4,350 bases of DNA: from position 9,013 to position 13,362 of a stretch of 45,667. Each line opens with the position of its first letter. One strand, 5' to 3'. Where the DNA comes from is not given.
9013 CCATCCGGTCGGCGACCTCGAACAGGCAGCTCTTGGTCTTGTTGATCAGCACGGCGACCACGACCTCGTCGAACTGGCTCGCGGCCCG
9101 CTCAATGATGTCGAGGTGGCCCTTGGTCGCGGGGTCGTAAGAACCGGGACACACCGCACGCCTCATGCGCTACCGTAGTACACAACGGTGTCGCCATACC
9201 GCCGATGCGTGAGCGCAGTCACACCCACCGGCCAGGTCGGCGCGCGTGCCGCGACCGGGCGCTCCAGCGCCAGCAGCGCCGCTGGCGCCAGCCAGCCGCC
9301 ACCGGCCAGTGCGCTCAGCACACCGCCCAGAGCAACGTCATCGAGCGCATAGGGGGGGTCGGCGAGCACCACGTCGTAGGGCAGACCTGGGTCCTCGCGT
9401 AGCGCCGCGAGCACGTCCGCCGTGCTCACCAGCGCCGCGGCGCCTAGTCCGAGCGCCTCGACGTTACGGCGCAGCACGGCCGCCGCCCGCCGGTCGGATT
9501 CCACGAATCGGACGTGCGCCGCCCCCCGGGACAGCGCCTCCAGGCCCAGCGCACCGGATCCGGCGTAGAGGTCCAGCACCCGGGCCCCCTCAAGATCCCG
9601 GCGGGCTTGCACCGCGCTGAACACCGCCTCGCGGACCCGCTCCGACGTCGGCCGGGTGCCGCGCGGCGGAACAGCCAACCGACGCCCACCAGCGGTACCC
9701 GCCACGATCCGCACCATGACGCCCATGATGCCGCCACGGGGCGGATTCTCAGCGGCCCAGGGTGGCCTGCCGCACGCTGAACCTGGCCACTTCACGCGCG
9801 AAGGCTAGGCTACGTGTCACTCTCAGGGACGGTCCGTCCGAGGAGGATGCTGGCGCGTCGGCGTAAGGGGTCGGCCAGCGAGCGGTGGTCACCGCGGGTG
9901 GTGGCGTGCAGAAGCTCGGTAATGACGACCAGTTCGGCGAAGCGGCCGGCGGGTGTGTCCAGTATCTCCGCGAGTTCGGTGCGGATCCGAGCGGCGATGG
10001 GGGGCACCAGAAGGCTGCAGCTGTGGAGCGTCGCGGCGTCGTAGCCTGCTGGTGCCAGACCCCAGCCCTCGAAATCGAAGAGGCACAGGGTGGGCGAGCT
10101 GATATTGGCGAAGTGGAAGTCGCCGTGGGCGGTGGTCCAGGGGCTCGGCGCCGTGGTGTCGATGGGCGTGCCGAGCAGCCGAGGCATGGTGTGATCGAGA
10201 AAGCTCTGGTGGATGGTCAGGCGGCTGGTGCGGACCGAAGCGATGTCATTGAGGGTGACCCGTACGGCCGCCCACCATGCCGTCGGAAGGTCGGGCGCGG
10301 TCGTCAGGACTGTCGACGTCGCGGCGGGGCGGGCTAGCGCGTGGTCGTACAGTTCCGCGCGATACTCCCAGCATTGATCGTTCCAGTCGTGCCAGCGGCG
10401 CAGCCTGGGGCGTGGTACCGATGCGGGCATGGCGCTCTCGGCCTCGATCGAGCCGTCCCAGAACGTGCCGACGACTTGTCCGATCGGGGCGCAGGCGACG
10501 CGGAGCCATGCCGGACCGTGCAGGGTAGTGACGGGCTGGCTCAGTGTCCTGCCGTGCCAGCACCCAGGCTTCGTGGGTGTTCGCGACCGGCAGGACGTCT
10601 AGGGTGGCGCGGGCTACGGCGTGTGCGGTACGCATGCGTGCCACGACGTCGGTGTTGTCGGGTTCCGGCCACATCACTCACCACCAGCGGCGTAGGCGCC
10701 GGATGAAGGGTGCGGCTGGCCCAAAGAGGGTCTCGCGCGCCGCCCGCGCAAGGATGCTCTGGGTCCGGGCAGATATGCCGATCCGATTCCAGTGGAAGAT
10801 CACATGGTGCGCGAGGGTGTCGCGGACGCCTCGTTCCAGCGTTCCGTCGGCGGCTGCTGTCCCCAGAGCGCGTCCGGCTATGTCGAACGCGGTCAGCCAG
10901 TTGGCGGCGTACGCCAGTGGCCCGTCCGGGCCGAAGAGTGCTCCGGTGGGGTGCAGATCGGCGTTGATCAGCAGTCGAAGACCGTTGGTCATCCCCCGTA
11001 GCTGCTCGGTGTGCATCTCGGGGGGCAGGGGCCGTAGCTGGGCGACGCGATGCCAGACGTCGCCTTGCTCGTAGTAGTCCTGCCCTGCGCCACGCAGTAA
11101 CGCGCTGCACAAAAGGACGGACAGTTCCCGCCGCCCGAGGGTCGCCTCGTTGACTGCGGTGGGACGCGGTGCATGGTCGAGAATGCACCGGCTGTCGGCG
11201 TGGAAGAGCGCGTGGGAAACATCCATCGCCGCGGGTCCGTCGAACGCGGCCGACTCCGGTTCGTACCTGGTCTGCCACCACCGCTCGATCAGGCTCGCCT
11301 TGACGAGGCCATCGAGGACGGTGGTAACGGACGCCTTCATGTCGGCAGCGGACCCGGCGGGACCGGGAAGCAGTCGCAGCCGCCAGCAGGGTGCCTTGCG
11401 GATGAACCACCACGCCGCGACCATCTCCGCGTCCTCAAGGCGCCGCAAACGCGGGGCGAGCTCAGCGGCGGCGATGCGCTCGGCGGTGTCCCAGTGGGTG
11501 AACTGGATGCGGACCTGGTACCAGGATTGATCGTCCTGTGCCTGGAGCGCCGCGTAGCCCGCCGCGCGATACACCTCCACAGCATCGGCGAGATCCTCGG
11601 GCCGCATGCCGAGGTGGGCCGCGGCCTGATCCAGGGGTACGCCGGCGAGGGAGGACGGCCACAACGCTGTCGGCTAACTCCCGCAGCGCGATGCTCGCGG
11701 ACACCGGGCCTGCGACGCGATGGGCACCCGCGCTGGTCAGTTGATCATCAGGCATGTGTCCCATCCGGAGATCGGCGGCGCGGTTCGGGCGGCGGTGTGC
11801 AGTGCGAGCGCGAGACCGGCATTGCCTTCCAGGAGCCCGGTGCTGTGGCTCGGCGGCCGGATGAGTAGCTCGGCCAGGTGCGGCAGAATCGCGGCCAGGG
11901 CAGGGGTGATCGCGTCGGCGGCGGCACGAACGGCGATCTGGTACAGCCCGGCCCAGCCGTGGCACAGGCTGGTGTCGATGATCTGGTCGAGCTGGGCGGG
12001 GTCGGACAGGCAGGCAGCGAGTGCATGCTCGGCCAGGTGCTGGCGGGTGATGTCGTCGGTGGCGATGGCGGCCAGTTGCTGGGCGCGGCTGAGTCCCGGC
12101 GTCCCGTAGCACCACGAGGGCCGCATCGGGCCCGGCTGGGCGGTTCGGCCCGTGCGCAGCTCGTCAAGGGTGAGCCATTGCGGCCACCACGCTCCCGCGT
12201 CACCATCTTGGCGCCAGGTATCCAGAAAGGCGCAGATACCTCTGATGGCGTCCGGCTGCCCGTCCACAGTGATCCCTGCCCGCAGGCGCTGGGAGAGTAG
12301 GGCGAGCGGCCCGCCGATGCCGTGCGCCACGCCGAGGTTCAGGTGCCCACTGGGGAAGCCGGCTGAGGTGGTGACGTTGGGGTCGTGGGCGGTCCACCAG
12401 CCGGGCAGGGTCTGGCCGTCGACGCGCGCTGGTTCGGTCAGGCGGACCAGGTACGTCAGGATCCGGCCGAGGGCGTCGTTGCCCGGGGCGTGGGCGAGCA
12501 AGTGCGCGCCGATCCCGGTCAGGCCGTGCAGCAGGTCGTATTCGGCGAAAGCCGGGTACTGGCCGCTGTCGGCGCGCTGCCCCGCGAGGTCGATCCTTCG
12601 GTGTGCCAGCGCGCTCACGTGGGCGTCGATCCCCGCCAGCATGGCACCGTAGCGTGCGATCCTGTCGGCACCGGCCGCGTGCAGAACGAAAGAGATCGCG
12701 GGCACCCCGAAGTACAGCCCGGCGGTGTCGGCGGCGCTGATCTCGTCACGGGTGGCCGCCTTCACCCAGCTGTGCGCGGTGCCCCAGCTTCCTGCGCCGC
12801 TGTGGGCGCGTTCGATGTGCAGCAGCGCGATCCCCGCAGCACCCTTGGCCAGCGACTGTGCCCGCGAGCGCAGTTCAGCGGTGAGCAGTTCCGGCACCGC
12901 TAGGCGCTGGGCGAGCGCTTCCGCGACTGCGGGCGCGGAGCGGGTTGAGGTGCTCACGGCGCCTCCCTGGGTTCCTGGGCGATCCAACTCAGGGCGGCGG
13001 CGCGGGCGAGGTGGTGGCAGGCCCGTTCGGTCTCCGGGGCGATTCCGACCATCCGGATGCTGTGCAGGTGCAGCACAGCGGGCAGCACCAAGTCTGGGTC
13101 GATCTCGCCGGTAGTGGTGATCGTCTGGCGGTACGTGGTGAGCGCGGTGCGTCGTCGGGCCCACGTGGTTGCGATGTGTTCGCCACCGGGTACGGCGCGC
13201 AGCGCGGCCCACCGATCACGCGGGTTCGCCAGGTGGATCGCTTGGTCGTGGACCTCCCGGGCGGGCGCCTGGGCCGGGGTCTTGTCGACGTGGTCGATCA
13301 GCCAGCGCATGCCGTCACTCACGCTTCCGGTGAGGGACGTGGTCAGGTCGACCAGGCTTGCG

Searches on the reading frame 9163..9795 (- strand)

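Call 6: search_protein_families(library=pfam, proteins=[window:9163-9795:-], max_evalue=0.01)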
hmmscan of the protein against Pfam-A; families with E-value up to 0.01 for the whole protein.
window:9163-9795:- (210 aa): 5 families
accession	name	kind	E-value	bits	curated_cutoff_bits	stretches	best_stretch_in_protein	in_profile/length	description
PF03602.21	Cons_hypoth95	-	1.3e-46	159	24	1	28-207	1-180/182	Conserved hypothetical protein 95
PF05175.20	MTS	-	1.6e-07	31.6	23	1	69-150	31-109/170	Methyltransferase small domain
PF06325.19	PrmA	-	0.0019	18.2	22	1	67-145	159-232/296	Ribosomal protein L11 methyltransferase (PrmA)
PF01861.22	BpsA_C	-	0.0025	17.5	27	1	62-155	37-128/243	Branched-chain polyamine synthase A C-terminal domain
PF13649.12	Methyltransf_25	-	0.0056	17.8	27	1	73-145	1-70/97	Methyltransferase domain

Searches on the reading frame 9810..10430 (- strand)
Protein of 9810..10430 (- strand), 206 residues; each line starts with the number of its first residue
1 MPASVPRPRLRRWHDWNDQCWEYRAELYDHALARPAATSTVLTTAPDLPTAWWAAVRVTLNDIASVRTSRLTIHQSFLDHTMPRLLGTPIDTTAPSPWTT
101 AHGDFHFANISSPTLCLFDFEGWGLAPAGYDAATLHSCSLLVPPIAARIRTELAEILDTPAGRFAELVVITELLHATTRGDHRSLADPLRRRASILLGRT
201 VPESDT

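Call 6: search_protein_families(library=pfam, proteins=[window:9810-10430:-], max_evalue=0.01)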
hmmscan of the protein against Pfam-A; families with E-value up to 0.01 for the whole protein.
window:9810-10430:- (206 aa): 1 family
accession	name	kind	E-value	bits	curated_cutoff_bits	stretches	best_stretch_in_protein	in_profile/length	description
PF01636.29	APH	-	0.00016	21.9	23.2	1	83-137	151-212/239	Phosphotransferase enzyme family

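Call 34: search_protein_families(library=padloc, proteins=[window:9810-10430:-], max_evalue=0.001)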
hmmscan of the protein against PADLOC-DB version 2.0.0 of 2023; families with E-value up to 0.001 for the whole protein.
window:9810-10430:- (206 aa): 0 families

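Call 35: search_protein_families(library=ncbifam, proteins=[window:9810-10430:-], max_evalue=0.001)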
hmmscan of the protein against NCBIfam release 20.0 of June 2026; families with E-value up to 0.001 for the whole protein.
window:9810-10430:- (206 aa): 0 families

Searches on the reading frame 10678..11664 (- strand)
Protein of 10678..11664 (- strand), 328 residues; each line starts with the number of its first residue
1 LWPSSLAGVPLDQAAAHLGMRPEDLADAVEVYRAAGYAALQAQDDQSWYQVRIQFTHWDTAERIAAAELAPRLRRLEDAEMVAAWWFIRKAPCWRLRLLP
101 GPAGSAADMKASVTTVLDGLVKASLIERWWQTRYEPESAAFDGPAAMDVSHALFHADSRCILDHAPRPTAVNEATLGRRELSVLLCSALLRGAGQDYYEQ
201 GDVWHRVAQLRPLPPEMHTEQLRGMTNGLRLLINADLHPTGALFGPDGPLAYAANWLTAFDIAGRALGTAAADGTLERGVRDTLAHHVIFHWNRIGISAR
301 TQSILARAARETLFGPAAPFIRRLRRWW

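Call 5: search_protein_families(library=pfam, proteins=[window:10678-11664:-], max_evalue=0.01)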
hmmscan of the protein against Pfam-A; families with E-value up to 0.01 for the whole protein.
window:10678-11664:- (328 aa): 1 family
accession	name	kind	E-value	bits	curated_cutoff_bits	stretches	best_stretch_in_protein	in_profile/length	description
PF14028.11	Lant_dehydr_C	-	2.1e-25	90.8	24.4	1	48-312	1-254/255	Lantibiotic biosynthesis dehydratase C-term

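Call 34: search_protein_families(library=padloc, proteins=[window:10678-11664:-], max_evalue=0.001)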
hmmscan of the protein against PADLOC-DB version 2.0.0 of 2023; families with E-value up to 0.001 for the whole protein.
window:10678-11664:- (328 aa): 0 families

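Call 35: search_protein_families(library=ncbifam, proteins=[window:10678-11664:-], max_evalue=0.001)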
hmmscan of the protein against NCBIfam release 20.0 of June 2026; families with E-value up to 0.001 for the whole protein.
window:10678-11664:- (328 aa): 1 family
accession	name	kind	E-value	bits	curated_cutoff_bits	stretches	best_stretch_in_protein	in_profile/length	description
TIGR03891.1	thiopep_ocin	subfamily_domain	9.1e-59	199.5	48.45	1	48-312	1-262/263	thiopeptide-type bacteriocin biosynthesis protein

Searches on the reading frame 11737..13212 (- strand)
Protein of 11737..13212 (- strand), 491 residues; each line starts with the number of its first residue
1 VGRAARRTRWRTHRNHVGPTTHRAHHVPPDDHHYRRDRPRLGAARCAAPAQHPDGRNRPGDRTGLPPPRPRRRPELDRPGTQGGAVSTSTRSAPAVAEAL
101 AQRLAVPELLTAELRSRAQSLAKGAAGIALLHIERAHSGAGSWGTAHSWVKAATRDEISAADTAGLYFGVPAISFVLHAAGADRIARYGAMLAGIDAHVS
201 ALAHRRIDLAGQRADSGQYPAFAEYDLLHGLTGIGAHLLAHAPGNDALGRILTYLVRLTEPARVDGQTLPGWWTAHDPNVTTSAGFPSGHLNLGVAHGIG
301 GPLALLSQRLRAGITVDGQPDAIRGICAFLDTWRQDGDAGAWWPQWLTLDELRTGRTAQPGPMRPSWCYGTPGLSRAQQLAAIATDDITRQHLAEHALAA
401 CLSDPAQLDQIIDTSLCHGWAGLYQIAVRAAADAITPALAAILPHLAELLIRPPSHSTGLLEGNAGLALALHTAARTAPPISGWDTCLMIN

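Call 5: search_protein_families(library=pfam, proteins=[window:11737-13212:-], max_evalue=0.01)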
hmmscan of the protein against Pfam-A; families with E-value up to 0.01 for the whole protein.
window:11737-13212:- (491 aa): 1 family
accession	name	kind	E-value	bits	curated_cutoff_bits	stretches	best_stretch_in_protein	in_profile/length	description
PF05147.19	LANC_like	-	4e-35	121.5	23.2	1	119-475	5-338/350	Lanthionine synthetase C-like protein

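Call 35: search_protein_families(library=ncbifam, proteins=[window:11737-13212:-], max_evalue=0.001)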
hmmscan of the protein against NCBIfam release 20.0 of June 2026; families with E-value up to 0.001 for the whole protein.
window:11737-13212:- (491 aa): 2 families
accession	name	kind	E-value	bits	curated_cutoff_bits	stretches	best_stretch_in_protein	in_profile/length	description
NF038151.1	lanthi_synth_III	equivalog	1.1e-05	24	575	0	117-242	521-620/833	class III lanthionine synthetase LanKC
TIGR03897.1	lanti_2_LanM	subfamily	2.7e-05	22.2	304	1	290-441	748-883/932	type 2 lanthipeptide synthetase LanM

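Call 93: search_protein_families(library=padloc, proteins=[window:11737-13212:-], max_evalue=0.001)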
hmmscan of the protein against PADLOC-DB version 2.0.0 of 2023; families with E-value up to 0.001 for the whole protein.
window:11737-13212:- (491 aa): 0 families
